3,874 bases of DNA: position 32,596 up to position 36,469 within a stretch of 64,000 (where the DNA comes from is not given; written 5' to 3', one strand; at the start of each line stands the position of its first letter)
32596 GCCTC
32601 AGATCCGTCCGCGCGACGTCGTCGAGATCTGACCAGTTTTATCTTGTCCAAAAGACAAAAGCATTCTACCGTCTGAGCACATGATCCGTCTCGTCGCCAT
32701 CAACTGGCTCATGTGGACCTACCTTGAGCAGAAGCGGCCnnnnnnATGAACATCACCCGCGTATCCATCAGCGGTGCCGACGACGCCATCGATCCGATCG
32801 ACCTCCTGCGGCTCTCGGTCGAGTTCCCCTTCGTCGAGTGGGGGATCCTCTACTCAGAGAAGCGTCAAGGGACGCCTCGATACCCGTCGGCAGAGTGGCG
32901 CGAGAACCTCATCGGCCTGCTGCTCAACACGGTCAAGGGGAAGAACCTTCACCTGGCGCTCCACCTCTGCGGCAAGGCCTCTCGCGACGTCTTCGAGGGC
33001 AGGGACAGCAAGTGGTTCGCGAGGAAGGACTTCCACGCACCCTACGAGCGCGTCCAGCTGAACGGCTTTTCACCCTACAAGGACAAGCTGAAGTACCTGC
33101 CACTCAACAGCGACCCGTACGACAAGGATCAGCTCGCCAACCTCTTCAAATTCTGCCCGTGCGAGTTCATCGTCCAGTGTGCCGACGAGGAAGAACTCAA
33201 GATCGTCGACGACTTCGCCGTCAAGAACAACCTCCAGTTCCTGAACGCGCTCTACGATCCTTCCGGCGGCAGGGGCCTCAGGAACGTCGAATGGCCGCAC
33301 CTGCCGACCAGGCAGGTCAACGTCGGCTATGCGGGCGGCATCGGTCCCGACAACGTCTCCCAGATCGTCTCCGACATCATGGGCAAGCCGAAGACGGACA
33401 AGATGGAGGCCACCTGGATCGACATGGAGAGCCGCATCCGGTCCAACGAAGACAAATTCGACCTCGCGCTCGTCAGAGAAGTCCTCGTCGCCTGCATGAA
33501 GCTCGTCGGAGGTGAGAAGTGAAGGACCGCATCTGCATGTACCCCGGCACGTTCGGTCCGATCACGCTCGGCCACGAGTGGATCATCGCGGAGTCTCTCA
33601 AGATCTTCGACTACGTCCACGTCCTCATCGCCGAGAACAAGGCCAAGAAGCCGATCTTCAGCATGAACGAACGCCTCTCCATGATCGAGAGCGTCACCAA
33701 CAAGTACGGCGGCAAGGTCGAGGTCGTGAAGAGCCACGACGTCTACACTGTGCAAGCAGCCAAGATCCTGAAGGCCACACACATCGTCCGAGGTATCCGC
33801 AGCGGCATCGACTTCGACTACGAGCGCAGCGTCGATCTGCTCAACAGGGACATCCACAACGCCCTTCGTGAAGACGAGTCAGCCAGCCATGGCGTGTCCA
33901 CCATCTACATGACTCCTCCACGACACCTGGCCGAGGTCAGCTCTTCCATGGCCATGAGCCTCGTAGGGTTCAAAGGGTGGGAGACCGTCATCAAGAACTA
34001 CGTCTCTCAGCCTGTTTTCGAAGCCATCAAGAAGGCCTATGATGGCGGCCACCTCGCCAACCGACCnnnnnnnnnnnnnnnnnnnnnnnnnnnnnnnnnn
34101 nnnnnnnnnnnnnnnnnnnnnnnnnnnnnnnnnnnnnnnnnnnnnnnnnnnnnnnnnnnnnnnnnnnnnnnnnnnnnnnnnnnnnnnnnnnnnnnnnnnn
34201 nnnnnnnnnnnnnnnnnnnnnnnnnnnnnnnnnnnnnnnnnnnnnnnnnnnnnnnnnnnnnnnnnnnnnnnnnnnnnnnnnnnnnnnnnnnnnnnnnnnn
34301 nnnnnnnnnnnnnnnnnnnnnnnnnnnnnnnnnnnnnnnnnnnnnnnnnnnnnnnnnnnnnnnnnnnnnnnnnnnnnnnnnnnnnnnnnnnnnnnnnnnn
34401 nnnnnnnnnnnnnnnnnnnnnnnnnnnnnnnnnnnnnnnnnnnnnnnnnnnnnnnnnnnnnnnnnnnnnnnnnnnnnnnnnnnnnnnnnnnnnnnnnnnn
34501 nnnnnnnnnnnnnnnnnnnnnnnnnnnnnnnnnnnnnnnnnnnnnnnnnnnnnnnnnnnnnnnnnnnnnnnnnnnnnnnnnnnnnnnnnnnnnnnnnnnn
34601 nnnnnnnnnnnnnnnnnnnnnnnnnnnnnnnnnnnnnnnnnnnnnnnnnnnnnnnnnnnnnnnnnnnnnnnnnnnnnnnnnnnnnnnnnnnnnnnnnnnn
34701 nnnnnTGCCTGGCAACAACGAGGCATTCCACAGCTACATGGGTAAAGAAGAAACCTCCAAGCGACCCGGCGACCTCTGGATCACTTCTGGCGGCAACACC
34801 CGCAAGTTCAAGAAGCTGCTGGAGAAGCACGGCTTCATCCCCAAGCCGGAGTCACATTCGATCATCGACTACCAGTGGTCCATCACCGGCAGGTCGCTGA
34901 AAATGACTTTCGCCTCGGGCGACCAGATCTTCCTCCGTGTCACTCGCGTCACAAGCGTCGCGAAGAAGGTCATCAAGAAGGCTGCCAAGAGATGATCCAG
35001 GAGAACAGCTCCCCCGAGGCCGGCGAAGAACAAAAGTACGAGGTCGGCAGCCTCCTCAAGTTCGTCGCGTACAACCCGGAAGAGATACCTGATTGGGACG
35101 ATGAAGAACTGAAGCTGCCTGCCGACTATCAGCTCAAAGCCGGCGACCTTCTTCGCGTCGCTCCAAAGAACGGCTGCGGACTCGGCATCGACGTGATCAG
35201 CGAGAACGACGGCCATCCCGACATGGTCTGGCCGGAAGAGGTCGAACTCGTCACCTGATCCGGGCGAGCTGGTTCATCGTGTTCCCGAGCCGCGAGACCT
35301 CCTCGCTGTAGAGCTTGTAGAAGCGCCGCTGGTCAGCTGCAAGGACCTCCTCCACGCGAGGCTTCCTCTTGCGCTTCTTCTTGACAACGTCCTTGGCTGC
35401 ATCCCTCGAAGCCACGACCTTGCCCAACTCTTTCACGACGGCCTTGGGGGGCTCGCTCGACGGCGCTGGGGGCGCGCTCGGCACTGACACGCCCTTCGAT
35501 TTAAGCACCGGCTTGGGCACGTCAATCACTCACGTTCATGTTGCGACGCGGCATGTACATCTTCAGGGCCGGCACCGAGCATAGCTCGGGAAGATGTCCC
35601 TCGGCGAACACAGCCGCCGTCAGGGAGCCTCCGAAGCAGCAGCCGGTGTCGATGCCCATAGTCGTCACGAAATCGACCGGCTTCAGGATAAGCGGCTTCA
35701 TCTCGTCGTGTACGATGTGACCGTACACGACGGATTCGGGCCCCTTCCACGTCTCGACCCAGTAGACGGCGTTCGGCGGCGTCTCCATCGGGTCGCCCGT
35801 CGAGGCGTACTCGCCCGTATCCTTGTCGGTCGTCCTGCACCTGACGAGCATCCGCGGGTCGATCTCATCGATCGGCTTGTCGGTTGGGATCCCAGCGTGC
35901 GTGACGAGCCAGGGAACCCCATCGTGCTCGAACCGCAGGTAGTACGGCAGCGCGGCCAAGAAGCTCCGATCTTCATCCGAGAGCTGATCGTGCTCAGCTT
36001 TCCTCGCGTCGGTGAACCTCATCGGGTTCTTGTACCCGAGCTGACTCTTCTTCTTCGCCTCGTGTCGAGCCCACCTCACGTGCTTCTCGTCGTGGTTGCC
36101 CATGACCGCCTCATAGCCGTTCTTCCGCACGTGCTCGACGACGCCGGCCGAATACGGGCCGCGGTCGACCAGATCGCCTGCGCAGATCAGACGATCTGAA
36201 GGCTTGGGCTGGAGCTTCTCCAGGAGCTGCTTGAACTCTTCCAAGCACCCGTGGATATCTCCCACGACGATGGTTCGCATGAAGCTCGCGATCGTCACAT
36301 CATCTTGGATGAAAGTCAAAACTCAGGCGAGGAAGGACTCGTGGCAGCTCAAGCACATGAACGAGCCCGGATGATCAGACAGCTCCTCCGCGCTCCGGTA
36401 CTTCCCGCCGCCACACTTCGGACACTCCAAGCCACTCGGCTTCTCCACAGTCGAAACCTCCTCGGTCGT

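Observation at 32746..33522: TrpF-like barrel in the NAD island and a TrpC-like barrel inside the tRNA array (11038..11586)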

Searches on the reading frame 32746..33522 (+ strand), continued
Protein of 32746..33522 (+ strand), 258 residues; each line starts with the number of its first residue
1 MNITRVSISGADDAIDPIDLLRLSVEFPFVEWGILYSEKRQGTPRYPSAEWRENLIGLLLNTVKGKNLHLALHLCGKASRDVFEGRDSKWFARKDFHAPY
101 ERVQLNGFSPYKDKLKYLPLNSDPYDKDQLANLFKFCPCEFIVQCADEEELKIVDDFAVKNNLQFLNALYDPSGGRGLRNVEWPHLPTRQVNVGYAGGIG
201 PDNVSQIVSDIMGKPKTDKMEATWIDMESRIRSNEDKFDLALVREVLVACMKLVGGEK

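Call 81: find_encoding_contigs(protein=P0061, flank=7000, max_places=1)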
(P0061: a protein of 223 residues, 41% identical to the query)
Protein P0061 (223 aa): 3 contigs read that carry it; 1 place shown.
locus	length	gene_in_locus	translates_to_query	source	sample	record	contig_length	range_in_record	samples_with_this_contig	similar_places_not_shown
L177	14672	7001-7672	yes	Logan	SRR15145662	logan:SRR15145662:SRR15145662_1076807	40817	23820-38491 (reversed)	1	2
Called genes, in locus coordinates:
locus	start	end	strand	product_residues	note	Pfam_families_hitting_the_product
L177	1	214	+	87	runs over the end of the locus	-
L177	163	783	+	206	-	-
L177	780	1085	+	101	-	-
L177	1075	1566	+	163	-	-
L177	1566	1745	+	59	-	-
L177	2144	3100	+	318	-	-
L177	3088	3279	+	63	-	-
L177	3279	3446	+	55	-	-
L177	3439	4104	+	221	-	-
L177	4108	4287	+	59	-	-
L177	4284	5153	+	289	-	PF01507:PAPS_reduct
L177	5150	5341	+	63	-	-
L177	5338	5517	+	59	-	-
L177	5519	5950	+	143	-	PF26761:Acb5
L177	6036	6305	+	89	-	-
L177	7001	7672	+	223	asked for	-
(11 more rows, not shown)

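Call 84: search_protein_families(library=pfam, alignment_id=A4, max_evalue=0.0001)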
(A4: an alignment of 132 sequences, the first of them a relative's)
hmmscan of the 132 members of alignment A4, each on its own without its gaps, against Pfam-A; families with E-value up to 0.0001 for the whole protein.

A. member 1, L011:8565-9560:+ (331 aa): 0 families

B. families by the number of members that match (of 132 scanned): 55 families (the first 25 are shown)
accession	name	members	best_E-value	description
PF00149.33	Metallophos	4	3.6e-11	Calcineurin-like phosphoesterase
PF01555.25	N6_N4_Mtase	3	3.7e-47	DNA methylase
PF09414.15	RNA_ligase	3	4.9e-35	RNA ligase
PF08299.17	Bac_DnaA_C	3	5.8e-22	Bacterial dnaA protein helix-turn-helix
PF13481.12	AAA_25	3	1.6e-10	AAA domain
PF03796.21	DnaB_C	2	1.2e-110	DnaB-like helicase C terminal domain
PF00476.26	DNA_pol_A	2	2e-60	DNA polymerase family A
PF00154.27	RecA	2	1.1e-45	recA bacterial DNA recombination protein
PF00772.26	DnaB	2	7.6e-29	DnaB-like helicase N terminal domain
PF02075.23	RuvC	2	1e-10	Crossover junction endodeoxyribonuclease RuvC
PF06745.19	ATPase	2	1.3e-07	KaiC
PF21096.2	RecA_C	2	7.3e-07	RecA C-terminal domain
PF12850.12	Metallophos_2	2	1.5e-05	Calcineurin-like phosphoesterase superfamily domain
PF07505.17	DUF5131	1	2.3e-76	Protein of unknown function (DUF5131)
PF01139.22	RtcB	1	6.7e-63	tRNA-splicing ligase RtcB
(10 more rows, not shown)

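Call 94: search_protein_families(library=phrogs, proteins=[P0007, P0084, P0061, L176:7681-8412:+], max_evalue=0.001)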
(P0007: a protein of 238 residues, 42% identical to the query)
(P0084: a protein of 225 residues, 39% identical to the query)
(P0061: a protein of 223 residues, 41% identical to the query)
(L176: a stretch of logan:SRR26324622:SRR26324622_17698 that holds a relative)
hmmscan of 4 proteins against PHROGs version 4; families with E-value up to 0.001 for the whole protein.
P0007 (238 aa): 0 families

P0084 (225 aa): 0 families

P0061 (223 aa): 0 families

L176:7681-8412:+ (243 aa): 0 families

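Call 95: search_protein_families(library=pfam, proteins=[L176:7681-8412:+, L176:5390-6397:-, L176:10392-10661:+, L015:7872-9017:+, L015:9566-9871:+, L015:10735-11001:+, L050:11344-12087:+, L050:12102-12911:+, L032:10721-11347:+, L050:8430-9950:+], max_evalue=0.01)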
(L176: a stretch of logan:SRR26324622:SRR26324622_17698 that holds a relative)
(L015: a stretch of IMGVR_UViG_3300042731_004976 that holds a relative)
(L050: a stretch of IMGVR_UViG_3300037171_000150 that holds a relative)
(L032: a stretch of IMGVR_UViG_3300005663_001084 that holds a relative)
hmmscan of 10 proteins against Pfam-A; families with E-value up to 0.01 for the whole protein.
L176:7681-8412:+ (243 aa): 0 families

L176:5390-6397:- (335 aa): 2 families
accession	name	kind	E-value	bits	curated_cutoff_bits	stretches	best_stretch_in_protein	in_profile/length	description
PF10621.14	FpoO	-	0.0063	17.2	25.2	0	20-80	20-81/110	F420H2 dehydrogenase subunit FpoO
PF21127.4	ATG1-like_MIT2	-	0.0098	16.6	27.6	0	105-132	15-42/95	ATG1-like, MIT domain 2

L176:10392-10661:+ (89 aa): 0 families

L015:7872-9017:+ (381 aa): 1 family
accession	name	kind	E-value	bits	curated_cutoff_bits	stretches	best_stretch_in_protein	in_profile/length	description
PF02511.20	Thy1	-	6.5e-51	173.3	24.8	1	63-263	2-190/191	Thymidylate synthase complementing protein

L015:9566-9871:+ (101 aa): 0 families

L015:10735-11001:+ (88 aa): 0 families

L050:11344-12087:+ (247 aa): 2 families
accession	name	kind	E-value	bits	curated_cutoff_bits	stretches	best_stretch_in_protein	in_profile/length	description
PF04055.27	Radical_SAM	-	1.7e-12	48.3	29.5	1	92-193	6-120/166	Radical SAM superfamily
PF13353.11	Fer4_12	-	0.00041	21.1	22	1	92-161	14-92/137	4Fe-4S single cluster domain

L050:12102-12911:+ (269 aa): 3 families
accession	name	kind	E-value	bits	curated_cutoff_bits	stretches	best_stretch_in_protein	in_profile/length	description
PF13793.12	Pribosyltran_N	-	9.5e-10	38.8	25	1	13-108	26-117/117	N-terminal domain of ribose phosphate pyrophosphokinase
PF00156.33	Pribosyltran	-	2.4e-07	30.7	26.3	1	134-221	21-112/158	Phosphoribosyl transferase domain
PF14572.12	Pribosyl_synth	-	1.7e-05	25.3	27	1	194-238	81-125/184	Phosphoribosyl synthetase-associated domain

L032:10721-11347:+ (208 aa): 0 families

L050:8430-9950:+ (506 aa): 1 family
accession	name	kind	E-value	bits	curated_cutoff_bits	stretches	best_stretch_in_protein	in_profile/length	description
PF13619.11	KTSC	-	2.9e-09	36.9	25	1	38-95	1-57/58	KTSC domain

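Call 99: find_encoding_contigs(protein=P0001, flank=3000, max_places=2)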
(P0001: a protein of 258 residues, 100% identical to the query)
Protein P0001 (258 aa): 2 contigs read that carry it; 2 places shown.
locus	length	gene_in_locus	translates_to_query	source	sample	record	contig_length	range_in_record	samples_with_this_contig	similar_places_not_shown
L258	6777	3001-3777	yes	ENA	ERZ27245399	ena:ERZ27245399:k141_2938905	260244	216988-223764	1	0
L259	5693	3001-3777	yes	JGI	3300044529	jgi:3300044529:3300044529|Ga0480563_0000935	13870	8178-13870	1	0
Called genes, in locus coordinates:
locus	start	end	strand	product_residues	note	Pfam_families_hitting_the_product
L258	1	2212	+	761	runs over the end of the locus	-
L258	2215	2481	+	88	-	-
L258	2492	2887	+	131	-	-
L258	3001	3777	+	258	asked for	-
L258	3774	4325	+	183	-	PF01467:CTP_transf_like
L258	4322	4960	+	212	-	-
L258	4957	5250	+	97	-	-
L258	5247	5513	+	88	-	-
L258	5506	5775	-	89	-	-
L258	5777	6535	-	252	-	PF00149:Metallophos, PF12850:Metallophos_2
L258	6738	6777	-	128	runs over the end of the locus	PF12651:RHH_3, PF01402:RHH_1 (weak)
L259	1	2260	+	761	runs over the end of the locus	-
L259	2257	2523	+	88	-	-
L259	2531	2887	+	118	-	-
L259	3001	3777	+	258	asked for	-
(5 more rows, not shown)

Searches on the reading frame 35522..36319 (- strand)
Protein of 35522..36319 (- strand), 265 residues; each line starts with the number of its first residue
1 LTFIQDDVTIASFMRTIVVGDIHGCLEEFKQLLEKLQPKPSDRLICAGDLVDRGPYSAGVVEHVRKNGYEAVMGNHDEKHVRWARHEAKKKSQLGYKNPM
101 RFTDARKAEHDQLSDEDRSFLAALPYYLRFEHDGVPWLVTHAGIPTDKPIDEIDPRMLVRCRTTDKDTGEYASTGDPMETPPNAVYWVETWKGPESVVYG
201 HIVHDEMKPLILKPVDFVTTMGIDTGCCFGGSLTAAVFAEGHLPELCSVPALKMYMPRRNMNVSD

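Call 14: search_protein_families(library=pfam, proteins=[window:35522-36319:-], max_evalue=0.01)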
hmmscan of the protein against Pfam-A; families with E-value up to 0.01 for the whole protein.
window:35522-36319:- (265 aa): 2 families
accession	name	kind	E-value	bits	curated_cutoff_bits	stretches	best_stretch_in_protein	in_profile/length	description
PF00149.33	Metallophos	-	1.1e-16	62.3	21.5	1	14-202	1-188/191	Calcineurin-like phosphoesterase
PF12850.12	Metallophos_2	-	3.3e-10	40.6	27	1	14-143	1-90/154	Calcineurin-like phosphoesterase superfamily domain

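Call 51: search_protein_families(library=ncbifam, proteins=[window:35522-36319:-], max_evalue=0.01)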
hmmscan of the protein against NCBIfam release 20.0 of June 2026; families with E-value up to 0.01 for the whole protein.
window:35522-36319:- (265 aa): 8 families
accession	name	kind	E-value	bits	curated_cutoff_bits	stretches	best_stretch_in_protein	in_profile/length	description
TIGR04075.1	bacter_Pnkp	equivalog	9.3e-25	86.9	750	1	18-256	184-418/851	polynucleotide kinase-phosphatase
NF001204.0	PRK00166.1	equivalog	1e-22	80.7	176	1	14-146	1-125/276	symmetrical bis(5'-nucleosyl)-tetraphosphatase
NF010148.0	PRK13625.1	equivalog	3.1e-19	69.5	340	1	14-258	1-239/245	bis(5'-nucleosyl)-tetraphosphatase PrpE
NF008516.0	PRK11439.1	equivalog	5.8e-16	59.1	326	1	15-147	18-148/218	protein-serine/threonine phosphatase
TIGR00668.1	apaH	equivalog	4.2e-13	49.4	222.85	1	14-89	1-79/279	bis(5'-nucleosyl)-tetraphosphatase (symmetrical) ApaH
NF007425.0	PRK09968.1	equivalog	4.6e-09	36.3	332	1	11-147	12-146/218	protein-serine/threonine phosphatase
NF006988.0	PRK09453.1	equivalog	5.6e-05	23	117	1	14-55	1-42/183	phosphodiesterase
TIGR00040.1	yfcE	subfamily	0.00017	21.7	56.25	1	14-88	1-73/158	YfcE family phosphodiesterase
